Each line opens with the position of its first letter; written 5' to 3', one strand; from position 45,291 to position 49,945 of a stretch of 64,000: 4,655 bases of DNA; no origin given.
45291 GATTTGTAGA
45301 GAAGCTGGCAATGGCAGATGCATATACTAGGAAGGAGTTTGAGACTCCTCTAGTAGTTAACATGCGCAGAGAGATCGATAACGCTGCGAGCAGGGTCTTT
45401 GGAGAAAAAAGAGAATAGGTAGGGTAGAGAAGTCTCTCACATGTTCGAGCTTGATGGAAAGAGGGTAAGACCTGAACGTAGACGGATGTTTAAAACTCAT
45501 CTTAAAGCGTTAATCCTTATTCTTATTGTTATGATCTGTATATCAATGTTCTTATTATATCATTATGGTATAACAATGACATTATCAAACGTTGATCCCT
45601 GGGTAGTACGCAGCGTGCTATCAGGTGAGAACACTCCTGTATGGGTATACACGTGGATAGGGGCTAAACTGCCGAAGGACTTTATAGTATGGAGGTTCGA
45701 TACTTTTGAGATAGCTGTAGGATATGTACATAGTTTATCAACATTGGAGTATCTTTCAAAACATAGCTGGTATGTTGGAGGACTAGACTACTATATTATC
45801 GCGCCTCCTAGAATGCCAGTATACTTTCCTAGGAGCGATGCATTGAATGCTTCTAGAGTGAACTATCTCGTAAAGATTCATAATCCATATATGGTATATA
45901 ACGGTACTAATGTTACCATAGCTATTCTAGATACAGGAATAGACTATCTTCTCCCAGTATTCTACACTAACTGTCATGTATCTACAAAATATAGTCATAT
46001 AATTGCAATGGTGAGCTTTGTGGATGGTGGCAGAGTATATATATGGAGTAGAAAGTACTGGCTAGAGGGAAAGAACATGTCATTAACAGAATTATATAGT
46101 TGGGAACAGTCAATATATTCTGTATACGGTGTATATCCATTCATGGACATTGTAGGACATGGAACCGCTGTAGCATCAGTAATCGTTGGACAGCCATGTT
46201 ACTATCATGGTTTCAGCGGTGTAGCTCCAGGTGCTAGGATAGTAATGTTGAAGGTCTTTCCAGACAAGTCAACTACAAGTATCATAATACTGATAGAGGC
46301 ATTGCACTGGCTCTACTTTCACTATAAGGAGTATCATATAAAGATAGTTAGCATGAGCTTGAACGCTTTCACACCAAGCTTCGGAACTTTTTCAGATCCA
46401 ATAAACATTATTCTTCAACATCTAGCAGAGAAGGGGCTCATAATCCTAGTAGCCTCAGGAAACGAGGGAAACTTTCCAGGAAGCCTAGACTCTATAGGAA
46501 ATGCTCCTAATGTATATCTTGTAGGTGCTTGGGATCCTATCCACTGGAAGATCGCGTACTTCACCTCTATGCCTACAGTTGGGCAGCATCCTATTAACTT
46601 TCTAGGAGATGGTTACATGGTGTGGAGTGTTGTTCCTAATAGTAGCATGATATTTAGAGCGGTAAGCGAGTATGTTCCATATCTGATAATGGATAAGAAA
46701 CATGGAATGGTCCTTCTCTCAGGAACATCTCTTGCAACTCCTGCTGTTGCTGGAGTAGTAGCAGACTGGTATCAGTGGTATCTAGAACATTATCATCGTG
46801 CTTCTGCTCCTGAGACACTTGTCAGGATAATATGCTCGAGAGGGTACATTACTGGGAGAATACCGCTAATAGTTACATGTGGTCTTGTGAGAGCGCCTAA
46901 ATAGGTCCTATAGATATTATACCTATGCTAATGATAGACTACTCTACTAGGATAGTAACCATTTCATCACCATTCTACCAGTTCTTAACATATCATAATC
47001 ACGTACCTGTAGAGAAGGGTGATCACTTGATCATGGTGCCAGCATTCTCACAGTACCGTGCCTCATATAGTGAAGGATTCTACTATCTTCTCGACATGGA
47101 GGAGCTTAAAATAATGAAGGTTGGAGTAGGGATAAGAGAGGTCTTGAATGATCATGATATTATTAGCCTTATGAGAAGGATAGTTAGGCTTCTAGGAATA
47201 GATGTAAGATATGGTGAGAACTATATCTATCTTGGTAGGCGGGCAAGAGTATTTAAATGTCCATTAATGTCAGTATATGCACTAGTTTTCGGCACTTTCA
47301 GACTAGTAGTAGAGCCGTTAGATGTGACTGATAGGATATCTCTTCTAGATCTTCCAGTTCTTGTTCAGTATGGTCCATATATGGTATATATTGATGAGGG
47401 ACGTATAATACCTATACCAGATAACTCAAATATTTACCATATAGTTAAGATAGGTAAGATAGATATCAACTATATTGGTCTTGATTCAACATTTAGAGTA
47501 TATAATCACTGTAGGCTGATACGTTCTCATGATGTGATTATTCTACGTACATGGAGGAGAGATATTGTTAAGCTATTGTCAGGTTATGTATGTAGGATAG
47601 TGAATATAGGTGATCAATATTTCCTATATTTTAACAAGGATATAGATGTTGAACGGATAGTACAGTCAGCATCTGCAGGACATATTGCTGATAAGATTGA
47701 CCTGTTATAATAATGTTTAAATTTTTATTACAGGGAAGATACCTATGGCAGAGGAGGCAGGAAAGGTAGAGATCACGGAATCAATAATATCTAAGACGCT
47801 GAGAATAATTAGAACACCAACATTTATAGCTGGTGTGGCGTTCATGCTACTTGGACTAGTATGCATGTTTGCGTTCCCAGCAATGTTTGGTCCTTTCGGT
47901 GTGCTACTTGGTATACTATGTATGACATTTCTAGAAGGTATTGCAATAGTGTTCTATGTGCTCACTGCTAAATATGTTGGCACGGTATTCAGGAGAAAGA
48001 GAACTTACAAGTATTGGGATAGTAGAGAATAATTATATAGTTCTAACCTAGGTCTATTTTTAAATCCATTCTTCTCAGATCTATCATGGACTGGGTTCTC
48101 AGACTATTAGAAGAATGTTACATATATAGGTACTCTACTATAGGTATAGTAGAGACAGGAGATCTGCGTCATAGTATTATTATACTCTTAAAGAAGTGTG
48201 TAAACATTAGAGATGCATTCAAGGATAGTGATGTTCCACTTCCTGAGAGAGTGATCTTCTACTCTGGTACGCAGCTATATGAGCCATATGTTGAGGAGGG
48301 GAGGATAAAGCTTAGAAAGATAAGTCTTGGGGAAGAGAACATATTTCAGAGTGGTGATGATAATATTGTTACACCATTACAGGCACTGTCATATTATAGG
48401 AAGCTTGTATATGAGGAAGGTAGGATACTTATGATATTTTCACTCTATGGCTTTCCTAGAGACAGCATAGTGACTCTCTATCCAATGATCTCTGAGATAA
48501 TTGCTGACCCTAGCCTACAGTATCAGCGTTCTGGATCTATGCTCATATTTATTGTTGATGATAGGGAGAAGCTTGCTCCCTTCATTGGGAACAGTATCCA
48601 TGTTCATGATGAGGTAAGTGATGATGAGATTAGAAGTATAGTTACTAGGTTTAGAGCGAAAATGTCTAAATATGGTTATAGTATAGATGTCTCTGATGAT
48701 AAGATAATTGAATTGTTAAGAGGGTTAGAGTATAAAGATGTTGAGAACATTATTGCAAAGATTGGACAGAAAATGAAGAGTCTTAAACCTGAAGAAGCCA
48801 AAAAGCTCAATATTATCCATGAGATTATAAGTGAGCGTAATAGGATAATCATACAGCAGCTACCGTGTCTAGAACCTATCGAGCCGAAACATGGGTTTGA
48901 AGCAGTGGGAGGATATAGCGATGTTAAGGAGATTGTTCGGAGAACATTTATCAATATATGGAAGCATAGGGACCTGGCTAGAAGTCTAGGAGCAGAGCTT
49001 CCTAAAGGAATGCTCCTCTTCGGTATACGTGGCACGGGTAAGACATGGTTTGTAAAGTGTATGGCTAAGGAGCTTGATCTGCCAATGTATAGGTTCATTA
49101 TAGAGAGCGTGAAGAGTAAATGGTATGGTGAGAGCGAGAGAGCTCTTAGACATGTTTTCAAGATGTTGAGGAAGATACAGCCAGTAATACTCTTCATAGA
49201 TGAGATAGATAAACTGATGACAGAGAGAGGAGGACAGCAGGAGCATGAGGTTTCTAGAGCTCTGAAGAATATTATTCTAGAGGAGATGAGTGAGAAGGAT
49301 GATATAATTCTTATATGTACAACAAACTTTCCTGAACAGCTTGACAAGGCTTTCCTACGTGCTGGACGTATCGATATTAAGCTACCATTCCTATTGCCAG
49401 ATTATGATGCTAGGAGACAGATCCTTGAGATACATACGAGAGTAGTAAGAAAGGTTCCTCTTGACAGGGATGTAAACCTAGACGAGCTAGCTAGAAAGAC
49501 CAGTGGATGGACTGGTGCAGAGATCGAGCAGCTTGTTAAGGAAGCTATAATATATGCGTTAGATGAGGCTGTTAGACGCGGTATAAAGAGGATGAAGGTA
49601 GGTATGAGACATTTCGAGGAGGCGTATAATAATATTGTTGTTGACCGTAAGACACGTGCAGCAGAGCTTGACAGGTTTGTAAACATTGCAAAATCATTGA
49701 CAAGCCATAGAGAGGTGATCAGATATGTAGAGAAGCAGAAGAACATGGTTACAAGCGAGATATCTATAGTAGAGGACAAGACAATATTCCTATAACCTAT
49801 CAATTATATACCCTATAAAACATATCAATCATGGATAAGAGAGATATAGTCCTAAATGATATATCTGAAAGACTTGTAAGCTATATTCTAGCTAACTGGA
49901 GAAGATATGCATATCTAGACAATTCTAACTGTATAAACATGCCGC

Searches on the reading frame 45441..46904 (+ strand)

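Call 27: search_protein_families(library=pfam, proteins=[window:45441-46904:+], max_evalue=0.01)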
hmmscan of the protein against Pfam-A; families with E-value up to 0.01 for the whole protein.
window:45441-46904:+ (487 aa): 1 family
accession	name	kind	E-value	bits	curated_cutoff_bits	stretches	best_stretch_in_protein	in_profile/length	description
PF00082.27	Peptidase_S8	-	7.9e-28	98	21.8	1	155-447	1-256/288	Subtilase family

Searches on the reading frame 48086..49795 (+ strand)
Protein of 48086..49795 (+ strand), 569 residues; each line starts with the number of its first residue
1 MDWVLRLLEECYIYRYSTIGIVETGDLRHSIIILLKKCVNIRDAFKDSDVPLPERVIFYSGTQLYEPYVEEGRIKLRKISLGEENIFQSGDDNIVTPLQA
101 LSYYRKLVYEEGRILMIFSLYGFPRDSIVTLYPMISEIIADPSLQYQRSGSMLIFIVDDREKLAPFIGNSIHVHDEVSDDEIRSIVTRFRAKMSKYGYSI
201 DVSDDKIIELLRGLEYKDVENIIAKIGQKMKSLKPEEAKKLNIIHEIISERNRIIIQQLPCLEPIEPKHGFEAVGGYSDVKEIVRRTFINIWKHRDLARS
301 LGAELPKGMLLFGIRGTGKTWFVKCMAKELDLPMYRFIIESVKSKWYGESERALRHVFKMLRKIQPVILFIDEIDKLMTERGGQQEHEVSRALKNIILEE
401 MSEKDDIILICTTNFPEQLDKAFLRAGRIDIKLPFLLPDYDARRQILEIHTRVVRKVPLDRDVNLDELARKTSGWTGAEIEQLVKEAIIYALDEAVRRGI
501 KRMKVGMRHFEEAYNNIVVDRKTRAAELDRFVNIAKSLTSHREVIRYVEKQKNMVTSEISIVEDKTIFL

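Call 27: search_protein_families(library=pfam, proteins=[window:48086-49795:+], max_evalue=0.01)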
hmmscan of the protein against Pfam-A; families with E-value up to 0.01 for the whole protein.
window:48086-49795:+ (569 aa): 9 families
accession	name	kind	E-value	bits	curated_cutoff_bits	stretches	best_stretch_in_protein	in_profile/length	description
PF00004.35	AAA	-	8.6e-32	110.8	21.2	1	309-434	1-128/131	ATPase family associated with various cellular activities (AAA)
PF17862.7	AAA_lid_3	-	2.2e-13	49.9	27.2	1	462-512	1-45/45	AAA+ lid domain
PF13173.12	AAA_14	-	5e-06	27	27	1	309-397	5-85/129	AAA domain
PF13401.12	AAA_22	-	0.00044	21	27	0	309-382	8-97/130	AAA domain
PF25201.1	nSTAND6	-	0.00059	20.3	27.7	0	308-339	20-51/148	Novel STAND NTPase 6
PF05729.18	NACHT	-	0.0027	18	26.7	0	348-424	63-141/167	NACHT domain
PF01637.24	ATPase_2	-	0.0029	17.9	33.2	0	352-413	96-155/225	ATPase domain predominantly from Archaea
PF05621.17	TniB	-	0.0029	17.5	22.4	0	335-396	87-149/189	Bacterial TniB protein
PF05673.19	DUF815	-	0.0045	16.6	23.8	1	307-412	54-147/249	Protein of unknown function (DUF815)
